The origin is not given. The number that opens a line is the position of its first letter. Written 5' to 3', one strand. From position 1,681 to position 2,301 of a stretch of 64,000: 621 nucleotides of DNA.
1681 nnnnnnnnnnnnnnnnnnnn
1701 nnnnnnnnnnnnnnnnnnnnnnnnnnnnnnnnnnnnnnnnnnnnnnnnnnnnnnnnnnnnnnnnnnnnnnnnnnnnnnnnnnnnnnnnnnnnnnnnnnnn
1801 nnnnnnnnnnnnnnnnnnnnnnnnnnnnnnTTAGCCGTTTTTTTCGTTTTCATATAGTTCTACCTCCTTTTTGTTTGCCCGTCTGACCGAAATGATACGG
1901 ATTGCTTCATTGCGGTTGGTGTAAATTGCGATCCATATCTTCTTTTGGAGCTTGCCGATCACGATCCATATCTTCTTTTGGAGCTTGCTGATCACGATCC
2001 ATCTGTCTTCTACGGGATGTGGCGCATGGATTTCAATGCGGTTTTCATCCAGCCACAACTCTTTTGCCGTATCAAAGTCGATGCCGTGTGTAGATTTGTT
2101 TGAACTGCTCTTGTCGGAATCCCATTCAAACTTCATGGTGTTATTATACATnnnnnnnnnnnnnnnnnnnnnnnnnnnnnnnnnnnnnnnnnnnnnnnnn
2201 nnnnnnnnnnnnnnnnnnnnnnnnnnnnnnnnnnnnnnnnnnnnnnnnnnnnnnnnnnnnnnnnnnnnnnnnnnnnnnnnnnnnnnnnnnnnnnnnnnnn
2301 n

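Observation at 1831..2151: BrnT toxin carries a perfect in-frame 33-bp tandem duplication and appears leaderless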

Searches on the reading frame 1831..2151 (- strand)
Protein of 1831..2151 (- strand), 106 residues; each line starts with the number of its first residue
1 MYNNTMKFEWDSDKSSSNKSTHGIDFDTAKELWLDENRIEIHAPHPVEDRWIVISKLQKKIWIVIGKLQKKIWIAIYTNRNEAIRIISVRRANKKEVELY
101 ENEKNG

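Call 5: search_protein_families(library=pfam, proteins=[window:1831-2136:-], max_evalue=0.01)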
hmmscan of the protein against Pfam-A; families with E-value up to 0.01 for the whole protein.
window:1831-2136:- (101 aa): 2 families
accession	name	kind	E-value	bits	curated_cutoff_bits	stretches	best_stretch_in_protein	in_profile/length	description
PF04365.19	BrnT_toxin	-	1.3e-23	83.5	34.5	2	5-60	1-57/77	Ribonuclease toxin, BrnT, of type II toxin-antitoxin system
PF24815.1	HMG_WDHD1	-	0.0019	18.5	51.6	1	23-69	3-49/51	WDHD1 HMG box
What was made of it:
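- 1831..2136 (-): brnT coding sequence (101 aa, MKFEW start, stop codon 1833..1831). This is the BrnT/DUF497 RelE-like ribonuclease toxin carrying the duplication. Pfam PF04365 E=1.3e-23 (call 5).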

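Call 8: search_solved_structures(query=window:1831-2136:-, max_evalue=1, show_alignments=3)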
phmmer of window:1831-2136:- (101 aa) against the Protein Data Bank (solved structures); distinct sequences matched with E-value up to 1: 2.
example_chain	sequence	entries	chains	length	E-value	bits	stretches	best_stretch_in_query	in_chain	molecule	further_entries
7vd7_A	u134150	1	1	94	3.1e-06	30.8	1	1-97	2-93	toxin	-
3u97_A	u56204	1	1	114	0.054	17.2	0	1-91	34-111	Ribonuclease toxin BrnT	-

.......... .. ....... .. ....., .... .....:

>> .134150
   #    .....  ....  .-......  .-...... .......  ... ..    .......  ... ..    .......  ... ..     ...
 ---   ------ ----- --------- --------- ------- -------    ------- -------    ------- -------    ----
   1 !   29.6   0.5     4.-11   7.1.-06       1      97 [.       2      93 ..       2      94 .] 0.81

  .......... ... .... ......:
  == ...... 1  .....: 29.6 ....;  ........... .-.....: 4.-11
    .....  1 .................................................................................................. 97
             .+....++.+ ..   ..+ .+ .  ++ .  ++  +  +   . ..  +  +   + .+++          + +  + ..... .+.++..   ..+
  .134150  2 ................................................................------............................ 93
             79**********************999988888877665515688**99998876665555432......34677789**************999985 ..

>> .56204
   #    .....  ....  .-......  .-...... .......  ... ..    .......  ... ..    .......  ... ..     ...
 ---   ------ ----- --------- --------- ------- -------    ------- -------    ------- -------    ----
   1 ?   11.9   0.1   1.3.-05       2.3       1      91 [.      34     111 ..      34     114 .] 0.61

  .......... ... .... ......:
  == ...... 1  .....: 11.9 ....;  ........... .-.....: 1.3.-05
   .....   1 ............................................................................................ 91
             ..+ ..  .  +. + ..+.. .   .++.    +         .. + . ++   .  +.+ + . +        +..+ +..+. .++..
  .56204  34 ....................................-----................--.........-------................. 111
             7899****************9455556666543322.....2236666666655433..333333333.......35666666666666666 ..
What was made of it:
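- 1831..2136 (-): PDB 7vd7_A E=3e-6 and 3u97 E=0.05 (call 8).
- Closest known: BrnT/BrnA of Brucella abortus. Different: Sequence similarity is low (E=0.05, call 8).
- Closest known: Salmonella Typhimurium toxin-antitoxin complex, PDB 7VD7 chain A. Different: It has no duplication: its sequence aligns across the repeat region with a 6-residue gap (call 8).
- R41 aligns to window R45 (call 8).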

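Call 9: search_protein_families(library=ncbifam, proteins=[window:1831-2136:-], max_evalue=1)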
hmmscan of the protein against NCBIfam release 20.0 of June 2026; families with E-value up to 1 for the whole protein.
window:1831-2136:- (101 aa): 0 families

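Call 10: find_homologous_proteins(query=window:1831-2136:-, max_evalue=0.001)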
Query window:1831-2136:- (101 aa): 332 proteins with E <= 0.001 among 352 candidates; the best 120 are listed.
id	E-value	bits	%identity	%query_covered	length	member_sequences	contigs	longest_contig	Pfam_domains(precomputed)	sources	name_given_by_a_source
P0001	1.3e-42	162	85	100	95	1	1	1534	PF04365.20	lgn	-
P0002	3.3e-42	161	81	100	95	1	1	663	PF04365.20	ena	-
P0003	1.3e-40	156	80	100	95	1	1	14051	PF04365.20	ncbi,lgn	-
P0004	8.5e-40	153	77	100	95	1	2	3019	PF04365.20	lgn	-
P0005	1.4e-39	152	78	100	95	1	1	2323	PF04365.20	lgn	-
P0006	3.8e-39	151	81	100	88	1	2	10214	PF04365.20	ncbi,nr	ncbi:MAG: BrnT family toxin [Deltaproteobacteria bacterium]|nr:BrnT family toxin [Deltaproteobacteri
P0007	4.6e-38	147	75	100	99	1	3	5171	PF04365.20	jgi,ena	-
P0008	8.1e-38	147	75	100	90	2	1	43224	PF04365.20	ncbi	ncbi:MAG: BrnT family toxin [Deltaproteobacteria bacterium]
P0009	3.5e-37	145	74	100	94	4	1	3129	PF04365.20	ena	-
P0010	6.6e-37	144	75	98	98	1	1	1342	PF04365.20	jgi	-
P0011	3.6e-36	141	70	100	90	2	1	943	PF04365.20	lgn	-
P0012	1.4e-35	139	70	100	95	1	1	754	PF04365.20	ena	-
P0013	2.2e-34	136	74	97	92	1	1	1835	PF04365.20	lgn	-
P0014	2.6e-34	135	71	96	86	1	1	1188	PF04365.20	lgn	-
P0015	2.6e-34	135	71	96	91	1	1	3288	PF04365.20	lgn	-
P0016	3.5e-34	135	68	100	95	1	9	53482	PF04365.20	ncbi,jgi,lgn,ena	-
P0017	9.2e-34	134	69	99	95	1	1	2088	PF04365.20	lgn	-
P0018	1.1e-33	133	68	100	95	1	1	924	PF04365.20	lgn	-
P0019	1.2e-33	133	67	100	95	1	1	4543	PF04365.20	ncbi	-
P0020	1.2e-33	133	69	100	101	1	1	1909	PF04365.20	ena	-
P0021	2.3e-33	132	68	100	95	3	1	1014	PF04365.20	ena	-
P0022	3.0e-33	132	67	100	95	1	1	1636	PF04365.20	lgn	-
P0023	3.7e-33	132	67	100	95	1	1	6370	PF04365.20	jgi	-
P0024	4.9e-32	128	69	97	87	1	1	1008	PF04365.20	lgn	-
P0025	9.4e-32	127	67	96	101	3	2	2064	PF04365.20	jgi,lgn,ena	-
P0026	1.9e-31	126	65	100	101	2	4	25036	PF04365.20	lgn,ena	-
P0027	2.6e-31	126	65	100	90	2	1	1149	PF04365.20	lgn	-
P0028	3.1e-31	126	67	97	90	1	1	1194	PF04365.20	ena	-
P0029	3.2e-31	126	66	96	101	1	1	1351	PF04365.20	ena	-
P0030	5.8e-31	125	63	100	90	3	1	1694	PF04365.20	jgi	jgi:uncharacterized DUF497 family protein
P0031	7.8e-31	124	65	100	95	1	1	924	PF04365.20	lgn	-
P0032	8.9e-31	124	65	100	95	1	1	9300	PF04365.20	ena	-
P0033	2.0e-30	123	62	100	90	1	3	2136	PF04365.20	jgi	-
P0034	2.1e-30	123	63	100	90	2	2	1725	PF04365.20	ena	-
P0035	2.3e-30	123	61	100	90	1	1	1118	PF04365.20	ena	-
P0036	2.3e-30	123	66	97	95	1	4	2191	PF04365.20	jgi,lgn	jgi:uncharacterized DUF497 family protein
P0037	2.4e-30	123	63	100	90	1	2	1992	PF04365.20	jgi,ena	-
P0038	2.5e-30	123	61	100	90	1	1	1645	PF04365.20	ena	-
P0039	2.6e-30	123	62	100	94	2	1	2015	PF04365.20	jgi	jgi:hypothetical protein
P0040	2.8e-30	123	62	100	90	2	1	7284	PF04365.20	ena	-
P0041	3.4e-30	122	65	97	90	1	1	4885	PF04365.20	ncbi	-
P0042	3.9e-30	122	65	97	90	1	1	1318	PF04365.20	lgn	-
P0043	4.2e-30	122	61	100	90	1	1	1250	PF04365.20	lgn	-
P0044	5.2e-30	122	61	100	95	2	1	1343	PF04365.20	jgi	jgi:uncharacterized DUF497 family protein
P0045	5.6e-30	122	65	95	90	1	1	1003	PF04365.20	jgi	jgi:uncharacterized DUF497 family protein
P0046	5.8e-30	121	62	100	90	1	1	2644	PF04365.20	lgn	-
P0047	6.9e-30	121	61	100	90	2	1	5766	PF04365.20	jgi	jgi:hypothetical protein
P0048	7.7e-30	121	64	100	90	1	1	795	PF04365.20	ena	-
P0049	7.8e-30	121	65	97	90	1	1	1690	PF04365.20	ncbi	-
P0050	8.2e-30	121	65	95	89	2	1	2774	PF04365.20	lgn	-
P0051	8.3e-30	121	61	100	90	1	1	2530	PF04365.20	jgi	jgi:hypothetical protein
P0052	9.2e-30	121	60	100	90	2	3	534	PF04365.20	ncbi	-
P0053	9.8e-30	121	61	100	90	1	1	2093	PF04365.20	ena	-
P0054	1.1e-29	121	62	100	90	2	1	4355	PF04365.20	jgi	jgi:hypothetical protein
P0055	1.1e-29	121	59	100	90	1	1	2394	PF04365.20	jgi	jgi:uncharacterized DUF497 family protein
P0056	1.1e-29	121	63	100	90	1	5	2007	PF04365.20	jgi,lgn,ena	-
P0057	2.0e-29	120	63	99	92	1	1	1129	PF04365.20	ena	-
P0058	2.1e-29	120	62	100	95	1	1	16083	PF04365.20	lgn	-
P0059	2.4e-29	120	62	100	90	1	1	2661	PF04365.20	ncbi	-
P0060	3.1e-29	119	64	98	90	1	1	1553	PF04365.20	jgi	-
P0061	3.1e-29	119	64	97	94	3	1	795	PF04365.20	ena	-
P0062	3.2e-29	119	64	100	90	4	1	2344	PF04365.20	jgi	-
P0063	3.2e-29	119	63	100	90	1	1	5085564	PF04365.20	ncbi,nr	ncbi:MAG: BrnT family toxin [Deltaproteobacteria bacterium]|nr:MAG: BrnT family toxin [Deltaproteoba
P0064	3.6e-29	119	62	100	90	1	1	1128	PF04365.20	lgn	-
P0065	3.6e-29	119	60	100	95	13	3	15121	PF04365.20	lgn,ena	-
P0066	3.9e-29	119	62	100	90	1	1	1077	PF04365.20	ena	-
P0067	4.7e-29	119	66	95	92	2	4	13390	PF04365.20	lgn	-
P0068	5.1e-29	118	60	100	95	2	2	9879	PF04365.20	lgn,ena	-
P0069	5.4e-29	118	63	100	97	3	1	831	PF04365.20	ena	-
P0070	5.5e-29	118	61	100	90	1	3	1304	PF04365.20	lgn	-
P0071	6.0e-29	118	56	100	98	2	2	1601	PF04365.20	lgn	-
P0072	6.1e-29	118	63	100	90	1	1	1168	PF04365.20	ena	-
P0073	6.7e-29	118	62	100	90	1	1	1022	PF04365.20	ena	-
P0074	6.8e-29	118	59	100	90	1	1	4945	PF04365.20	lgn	-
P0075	7.9e-29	118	64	98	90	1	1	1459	PF04365.20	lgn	-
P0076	9.2e-29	118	60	100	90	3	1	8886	PF04365.20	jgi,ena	jgi:hypothetical protein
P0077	9.2e-29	118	61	100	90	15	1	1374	PF04365.20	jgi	-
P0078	1.1e-28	117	62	97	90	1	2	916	PF04365.20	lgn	-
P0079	1.2e-28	117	63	100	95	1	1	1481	PF04365.20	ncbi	-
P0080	1.2e-28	117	63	100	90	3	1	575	PF04365.20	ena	-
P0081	1.3e-28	117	61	100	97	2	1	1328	PF04365.20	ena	-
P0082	1.5e-28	117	61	100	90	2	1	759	PF04365.20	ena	-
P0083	1.6e-28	117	59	100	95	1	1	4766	PF04365.20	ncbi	-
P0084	1.7e-28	117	63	100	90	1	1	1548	PF04365.20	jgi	jgi:hypothetical protein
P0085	1.7e-28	117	61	97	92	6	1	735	PF04365.20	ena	-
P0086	1.8e-28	117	61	100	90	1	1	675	PF04365.20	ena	-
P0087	2.0e-28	117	60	98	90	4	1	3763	PF04365.20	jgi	-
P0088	2.1e-28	116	60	99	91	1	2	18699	PF04365.20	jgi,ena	-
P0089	2.3e-28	116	62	98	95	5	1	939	PF04365.20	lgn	-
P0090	2.3e-28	116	63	98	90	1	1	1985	PF04365.20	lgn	-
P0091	2.5e-28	116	60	100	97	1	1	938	PF04365.20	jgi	jgi:uncharacterized DUF497 family protein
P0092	2.6e-28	116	60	97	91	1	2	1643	PF04365.20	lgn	-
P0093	2.8e-28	116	62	100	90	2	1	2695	PF04365.20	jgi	-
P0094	2.9e-28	116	61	100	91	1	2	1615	PF04365.20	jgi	jgi:uncharacterized DUF497 family protein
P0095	3.1e-28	116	61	100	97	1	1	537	PF04365.20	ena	-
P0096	3.1e-28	116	59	100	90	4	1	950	PF04365.20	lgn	-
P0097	3.2e-28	116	61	99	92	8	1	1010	PF04365.20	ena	-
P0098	3.4e-28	116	61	100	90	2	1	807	PF04365.20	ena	-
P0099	3.4e-28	116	59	100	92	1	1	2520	PF04365.20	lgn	-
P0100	3.5e-28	116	61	100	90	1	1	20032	PF04365.20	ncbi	ncbi:MAG: BrnT family toxin [Nitrospirota bacterium]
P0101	4.2e-28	116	62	97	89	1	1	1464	PF04365.20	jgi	jgi:uncharacterized protein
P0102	4.6e-28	115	64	98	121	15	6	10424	PF04365.20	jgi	jgi:uncharacterized DUF497 family protein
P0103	4.9e-28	115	57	100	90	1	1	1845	PF04365.20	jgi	jgi:hypothetical protein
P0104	4.9e-28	115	61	100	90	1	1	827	PF04365.20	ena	-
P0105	6.0e-28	115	62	100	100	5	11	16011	PF04365.20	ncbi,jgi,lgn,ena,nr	ncbi:MAG: BrnT family toxin [Desulfobacterales bacterium]|jgi:uncharacterized DUF497 family protein|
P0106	6.2e-28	115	59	100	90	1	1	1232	PF04365.20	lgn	-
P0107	6.4e-28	115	61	100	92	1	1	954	PF04365.20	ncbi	-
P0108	6.5e-28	115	62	96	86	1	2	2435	PF04365.20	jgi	-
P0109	6.6e-28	115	60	97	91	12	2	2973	PF04365.20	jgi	jgi:uncharacterized DUF497 family protein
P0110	6.8e-28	115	60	95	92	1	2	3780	PF04365.20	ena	-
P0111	7.3e-28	115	59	97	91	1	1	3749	PF04365.20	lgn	-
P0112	7.4e-28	115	58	100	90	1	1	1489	PF04365.20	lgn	-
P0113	8.3e-28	115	61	100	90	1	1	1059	PF04365.20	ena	-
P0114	9.0e-28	114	58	100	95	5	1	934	PF04365.20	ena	-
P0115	9.1e-28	114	59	99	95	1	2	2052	PF04365.20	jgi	jgi:uncharacterized DUF497 family protein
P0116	9.7e-28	114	60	100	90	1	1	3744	PF04365.20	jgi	-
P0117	1.0e-27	114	61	97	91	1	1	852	PF04365.20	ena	-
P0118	1.2e-27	114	61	100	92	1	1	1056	PF04365.20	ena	-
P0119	1.2e-27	114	62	96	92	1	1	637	PF04365.20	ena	-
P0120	1.3e-27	114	57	100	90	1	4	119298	PF04365.20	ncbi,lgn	-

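Call 13: find_related_loci(query=A1, collection=genome_contigs, flank=3000)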
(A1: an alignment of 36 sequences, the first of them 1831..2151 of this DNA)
Query A1 (106 aa) in genome_contigs; peptide patterns used: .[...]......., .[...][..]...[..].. (x = any residue, [..] = any of these).
600 stretches matched a pattern (row limit reached: there are more); 586 encode a relative of the query (tblastn E <= 1e-3); the best 80 are kept; 80 distinct loci.
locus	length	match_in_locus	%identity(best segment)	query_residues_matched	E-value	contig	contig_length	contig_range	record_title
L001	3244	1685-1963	81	1-106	2e-42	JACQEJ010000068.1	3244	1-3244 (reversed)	MAG: Deltaproteobacteria bacterium isolate NC_groundwater_1018_Pr1_S-0.65um_46_20 Montesol18_Sp65_coassembly_scaffold_41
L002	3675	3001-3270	64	6-106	2e-37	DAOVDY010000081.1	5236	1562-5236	MAG TPA_asm: Desulfobacteraceae bacterium isolate CSMAG_1069 CSMAG_1069_k141_3884273_length_5236_cov_9.0000, whole genom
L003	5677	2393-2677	56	1-106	1e-35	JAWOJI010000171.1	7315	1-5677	MAG: Desulfatiglandales bacterium isolate CWP6-1.bin.96 k191_3137084, whole genome shotgun sequence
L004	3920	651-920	61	6-106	2e-35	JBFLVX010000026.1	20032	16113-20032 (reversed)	MAG: Nitrospirota bacterium isolate MAG017 MAG017_26, whole genome shotgun sequence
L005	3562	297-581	57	1-106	3e-35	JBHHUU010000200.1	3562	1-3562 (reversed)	MAG: Nitrospirota bacterium isolate S.5.sp1_bin.40 NODE_12305_length_3562_cov_8.064443, whole genome shotgun sequence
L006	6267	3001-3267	59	3-102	4e-35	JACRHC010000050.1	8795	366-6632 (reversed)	MAG: Nitrospirae bacterium isolate NC_groundwater_1767_Pr3_B-0.1um_50_141 SR-2_scaffold_141_1076894, whole genome shotgu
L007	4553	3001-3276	57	1-103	7e-35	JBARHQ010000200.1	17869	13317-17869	MAG: Thermodesulfovibrionales bacterium isolate MFD06487_ilm_asm_bin9 k127_27139, whole genome shotgun sequence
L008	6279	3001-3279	57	3-106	6e-35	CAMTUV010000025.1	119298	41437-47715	MAG: uncultured Nitrospirae bacterium isolate G03_MAG_00019 genome assembly, contig: G03_MAG_00019_000000000011, whole g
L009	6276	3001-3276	59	4-106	4e-34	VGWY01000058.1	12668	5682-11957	MAG: Nitrospira sp. isolate M_DeepCast_200m_m2_046 M_DeepCast_200m_m2_046_Ga0194113_10008428, whole genome shotgun seque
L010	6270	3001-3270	60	6-106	9e-34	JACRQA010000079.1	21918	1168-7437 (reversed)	MAG: Nitrospirae bacterium isolate NC_groundwater_2001_Pr3_S-0.65um_47_4 SR2-18-Sp65_coassembly_scaffold_107589, whole g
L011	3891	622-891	57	6-106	8e-34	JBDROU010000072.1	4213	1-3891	MAG: bacterium isolate MEGAHIT-group-1.972 k141_2386621, whole genome shotgun sequence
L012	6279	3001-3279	55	3-106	2e-33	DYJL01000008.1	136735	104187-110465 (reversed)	MAG TPA_asm: Nitrospira japonica isolate FI88_42_154 Afr_mines_FI88_87_length_136735_cov_66_377809, whole genome shotgun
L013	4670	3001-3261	59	6-103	4e-33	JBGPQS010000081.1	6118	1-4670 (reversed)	MAG: Thermodesulfovibrionia bacterium isolate OBJ1_062018_150_27 k141_1391850_length_6118_cov_7.0908, whole genome shotg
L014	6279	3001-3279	56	1-104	5e-33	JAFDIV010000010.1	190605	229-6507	MAG: Deltaproteobacteria bacterium isolate Meg22_1618_Bin_54 Meg22_1618_Bin_54_scaffold_108, whole genome shotgun sequen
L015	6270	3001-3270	57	6-106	6e-33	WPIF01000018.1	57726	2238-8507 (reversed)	MAG: Nitrospirae bacterium isolate X2_MetaBAT.7 scaffold_176, whole genome shotgun sequence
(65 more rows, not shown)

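Call 22: predict_structure(alignment_id=A2)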
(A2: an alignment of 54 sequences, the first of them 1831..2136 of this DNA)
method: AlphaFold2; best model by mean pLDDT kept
length: 101 residues; sequences in the alignment: 54
mean_pLDDT: 84.3   pTM: 0.73
mean pLDDT of the five models: 84.3, 84.2, 82.6, 81.6, 80.0
residues with pLDDT >= 90: 63; 70-90: 19; 50-70: 10; < 50: 9
segments of 3 or more residues with pLDDT < 50: 47-52
pLDDT, mean of each block of 10 residues (from residue 1): 93 95 95 83 49 75 94 88 93 82 50
secondary structure, 60 per line:
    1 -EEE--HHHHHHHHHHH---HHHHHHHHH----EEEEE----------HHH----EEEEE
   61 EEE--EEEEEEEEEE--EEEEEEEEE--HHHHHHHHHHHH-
elements in order: E2-4 H7-17 H21-29 E34-38 E56-63 E66-75 E78-86 H89-100
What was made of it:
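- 1969..2001 (-): Duplication copy 1 (codons 46-56, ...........). It carries the derived Ser codon AGC at 1989-1987. AF2 models this copy as a low-confidence loop, with pLDDT below 50 at residues 47-52 (call 22).
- The duplicated model has pLDDT 84.3, with residues 47-52 below 50 and copy 2 forming the strand (call 22).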

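Call 26: fold_search(model_id=the predicted structure, library=pdb)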
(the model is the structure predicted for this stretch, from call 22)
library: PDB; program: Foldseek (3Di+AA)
matches with E <= 10: 498; with E <= 0.001: 1
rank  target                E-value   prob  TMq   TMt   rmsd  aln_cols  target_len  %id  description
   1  7vd7_A                4.6e-08  1.00  0.77  0.82   3.0       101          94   29  Toxin - Antitoxin complex from Salmonella enterica serovar Typhimurium (released 2022-09-14)
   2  4mmj                  1.5e-01  0.47  0.37  0.40   5.9       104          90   12  crystal structure of YafQ from E.coli strain BL21(DE3) (released 2014-06-25)
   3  2a6r_C                1.6e-01  0.66  0.41  0.48   5.0        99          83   11  Crystal structure of YoeB under PEG condition (released 2005-08-23)
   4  4lsy_A                1.8e-01  0.63  0.44  0.48   5.3       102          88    9  Crystal structure of copper-bound L66S mutant toxin from Helicobacter pylori (released 2014-02-05)
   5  9w3a_B                2.6e-01  0.20  0.30  0.28  10.6       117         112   14  Crystal structure of PfiAT toxin-antitoxin complex (released 2026-02-11)
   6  7awk                  3.3e-01  0.25  0.23  0.20   7.7        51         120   10  Crystal structure of the HigB1 toxin mutant K95A from Mycobacterium tuberculosis (Rv1955) (released 2021-11-24)
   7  8c26_A                3.5e-01  0.23  0.32  0.36   9.9        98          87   15  ParDE2 toxin-antitoxin complex from Mycobacterium tuberculosis (rv2142A-rv2142c) (released 2023-12-20)
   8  5ifg_A                4.0e-01  0.20  0.35  0.35  11.7       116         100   10  Crystal structure of HigA-HigB complex from E. Coli (released 2017-03-01)
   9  6w3g_B                4.6e-01  0.12  0.20  0.19   6.8        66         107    8  Rd1NTF2_04 with long sheet (released 2020-04-15)
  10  2q9k                  4.9e-01  0.16  0.27  0.19  10.6       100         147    9  Crystal structure of a putative oxidoreductase (exig_1997) from exiguobacterium sibiricum 255-15 at 1.59 A resolution (released 2007-06-19)
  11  6kml_C                5.2e-01  0.20  0.24  0.24   5.0        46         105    6  2.09 Angstrom resolution crystal structure of tetrameric HigBA toxin-antitoxin complex from E.coli (released 2020-11-18)
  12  6x0a_C                5.5e-01  0.18  0.34  0.37   7.4       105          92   13  X-ray structure of a chimeric ParDE toxin-antitoxin complex from Mesorhizobium opportunistum (released 2020-11-25)
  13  9w3a_A                5.5e-01  0.13  0.30  0.28  10.7       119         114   13  Crystal structure of PfiAT toxin-antitoxin complex (released 2026-02-11)
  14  9qzd_C                5.5e-01  0.08  0.22  0.20   8.6        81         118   14  de novo NTF2-like protein (released 2025-10-22)
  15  1wmi_A                5.9e-01  0.35  0.44  0.49   5.5       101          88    8  Crystal structure of archaeal RelE-RelB complex from Pyrococcus horikoshii OT3 (released 2005-03-15)
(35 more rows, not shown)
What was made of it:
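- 1831..2136 (-): The AF2 model matches 7vd7_A with TM 0.77-0.82 (calls 22, 26).
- On BrnT toxin family (Pfam PF04365 / DUF497): The AF2 model (pLDDT 84.3) matches 7vd7_A at TM 0.77-0.82, E=4.6e-8 (calls 22, 26).
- Closest known: Salmonella Typhimurium toxin-antitoxin complex, PDB 7VD7 chain A. Same: It is the closest solved structure: sequence E=3e-6 (call 8), Foldseek E=4.6e-8, TM 0.77-0.82 to the AF2 model (call 26).
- AF2 still gives a BrnT fold at pLDDT 84 and TM 0.77-0.82 to 7vd7 (calls 22, 26).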

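Call 27: find_related_loci(query=window:1831-2136:-, collection=metagenome_contigs, flank=3000)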
Query window:1831-2136:- (101 aa) in metagenome_contigs; peptide patterns used: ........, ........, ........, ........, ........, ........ (x = any residue, [..] = any of these).
255 stretches matched a pattern; 29 encode a relative of the query (tblastn E <= 1e-3); 29 distinct loci.
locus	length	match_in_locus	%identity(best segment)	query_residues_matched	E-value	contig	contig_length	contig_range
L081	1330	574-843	75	1-101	4e-47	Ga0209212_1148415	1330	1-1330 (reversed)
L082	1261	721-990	68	1-101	2e-43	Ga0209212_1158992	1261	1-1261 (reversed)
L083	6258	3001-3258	63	1-97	8e-36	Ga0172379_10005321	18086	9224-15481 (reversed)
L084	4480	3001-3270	61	1-101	2e-35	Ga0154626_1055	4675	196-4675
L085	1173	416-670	60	1-96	5e-35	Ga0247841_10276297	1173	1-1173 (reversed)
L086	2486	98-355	61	1-97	4e-34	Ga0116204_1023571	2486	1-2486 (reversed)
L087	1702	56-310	60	1-96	1e-33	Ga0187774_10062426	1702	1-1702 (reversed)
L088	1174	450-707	60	1-97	2e-34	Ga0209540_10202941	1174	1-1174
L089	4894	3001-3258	59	1-97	2e-33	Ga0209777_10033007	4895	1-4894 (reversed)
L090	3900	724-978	59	1-96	3e-33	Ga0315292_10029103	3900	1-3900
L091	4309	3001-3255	59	1-96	3e-33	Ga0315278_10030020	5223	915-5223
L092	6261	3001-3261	57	1-98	4e-33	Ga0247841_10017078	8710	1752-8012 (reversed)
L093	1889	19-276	60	1-97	1e-32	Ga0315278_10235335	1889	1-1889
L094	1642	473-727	58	1-96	1e-32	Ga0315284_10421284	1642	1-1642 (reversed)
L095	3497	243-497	58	1-96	3e-32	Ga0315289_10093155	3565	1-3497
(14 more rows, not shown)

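Call 28: find_encoding_contigs(protein=P0001, flank=5000, max_places=3)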
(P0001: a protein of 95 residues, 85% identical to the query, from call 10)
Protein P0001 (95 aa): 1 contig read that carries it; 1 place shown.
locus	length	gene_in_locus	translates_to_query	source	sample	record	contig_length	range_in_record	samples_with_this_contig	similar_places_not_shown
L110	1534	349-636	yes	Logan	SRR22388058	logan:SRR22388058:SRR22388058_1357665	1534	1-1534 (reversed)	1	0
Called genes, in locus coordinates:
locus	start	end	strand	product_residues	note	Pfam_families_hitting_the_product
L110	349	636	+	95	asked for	PF04365:BrnT_toxin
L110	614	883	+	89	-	-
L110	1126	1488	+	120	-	PF04545:Sigma70_r4 (weak), PF12844:HTH_19, PF13560:HTH_31, PF01381:HTH_3, PF13443:HTH_26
